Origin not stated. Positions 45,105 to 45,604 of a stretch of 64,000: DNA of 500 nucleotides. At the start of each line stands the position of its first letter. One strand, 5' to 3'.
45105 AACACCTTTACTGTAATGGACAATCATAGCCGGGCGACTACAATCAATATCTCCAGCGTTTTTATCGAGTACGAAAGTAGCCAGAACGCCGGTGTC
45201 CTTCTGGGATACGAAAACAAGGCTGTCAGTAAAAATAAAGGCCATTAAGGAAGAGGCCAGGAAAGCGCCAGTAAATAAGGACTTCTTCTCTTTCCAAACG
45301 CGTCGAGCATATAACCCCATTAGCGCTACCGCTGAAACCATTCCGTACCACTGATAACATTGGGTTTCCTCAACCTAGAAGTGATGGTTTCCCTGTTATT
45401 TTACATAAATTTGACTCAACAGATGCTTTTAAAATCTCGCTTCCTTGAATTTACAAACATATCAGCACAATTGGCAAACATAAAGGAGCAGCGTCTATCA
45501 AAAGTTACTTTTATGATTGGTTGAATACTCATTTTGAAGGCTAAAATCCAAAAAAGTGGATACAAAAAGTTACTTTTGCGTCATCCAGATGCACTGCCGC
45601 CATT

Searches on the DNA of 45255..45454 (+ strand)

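Call 47: search_dna_similar(query=window:45255-45454:+, collection=plasmids, mode=near, max_rows=12)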
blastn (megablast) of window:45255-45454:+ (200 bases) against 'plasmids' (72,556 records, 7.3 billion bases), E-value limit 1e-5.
Records with a match: 1105; places in all: 1356; records where one place covers at least 80% of the query: 855.
Best place of each record, by identity: >=99% 1086; 95-99% 19.
By first word of the organism name: Escherichia 371; Salmonella 338; Enterobacter 264; Klebsiella 60; Citrobacter 38; Leclercia 11; Raoultella 8; Serratia 6; Cronobacter 2; Kluyvera 2; and 5 more.
By predicted mobility (MOB-suite, as given by PLSDB): conjugative 953; non-mobilizable 152.
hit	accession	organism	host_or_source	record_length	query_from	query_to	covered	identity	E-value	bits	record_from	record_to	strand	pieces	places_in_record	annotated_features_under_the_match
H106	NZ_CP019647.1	Salmonella enterica subsp. enterica serovar Typhimurium ...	Sus scrofa domesticus,pooled feces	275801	1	200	100%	100.0%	4e-45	372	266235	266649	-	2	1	hypothetical protein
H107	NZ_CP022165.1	Escherichia coli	Homo sapiens,urine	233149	1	200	100%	100.0%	4e-45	372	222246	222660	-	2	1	hypothetical protein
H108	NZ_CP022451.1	Salmonella enterica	chicken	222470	1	200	100%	100.0%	4e-45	372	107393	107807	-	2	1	hypothetical protein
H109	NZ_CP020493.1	Salmonella enterica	chicken skin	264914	1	200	100%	100.0%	4e-45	372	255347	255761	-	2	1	hypothetical protein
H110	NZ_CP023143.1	Escherichia coli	food,raw milk cheese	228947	1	200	100%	100.0%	4e-45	372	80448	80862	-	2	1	hypothetical protein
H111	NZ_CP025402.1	Escherichia coli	Homo sapiens,Respiratory secretions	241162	1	200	100%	100.0%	4e-45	372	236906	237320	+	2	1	hypothetical protein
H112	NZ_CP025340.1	Salmonella enterica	Sus scrofa domesticus,sick pig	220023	1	200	100%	100.0%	4e-45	372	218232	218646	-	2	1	hypothetical protein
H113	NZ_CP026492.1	Escherichia coli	Homo sapiens,faecal sample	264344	1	200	100%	100.0%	4e-45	372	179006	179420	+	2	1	hypothetical protein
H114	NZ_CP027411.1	Salmonella enterica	Homo sapiens,stool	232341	1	200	100%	100.0%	4e-45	372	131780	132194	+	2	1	hypothetical protein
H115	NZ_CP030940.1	Escherichia coli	Giant panda,fece sample,feces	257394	1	200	100%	100.0%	4e-45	372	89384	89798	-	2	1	hypothetical protein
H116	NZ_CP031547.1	Escherichia coli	pig,cell culture,feces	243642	1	200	100%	100.0%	4e-45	372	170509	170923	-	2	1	hypothetical protein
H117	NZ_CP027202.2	Escherichia coli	Culture,Sewage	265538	1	200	100%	100.0%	4e-45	372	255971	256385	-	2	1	hypothetical protein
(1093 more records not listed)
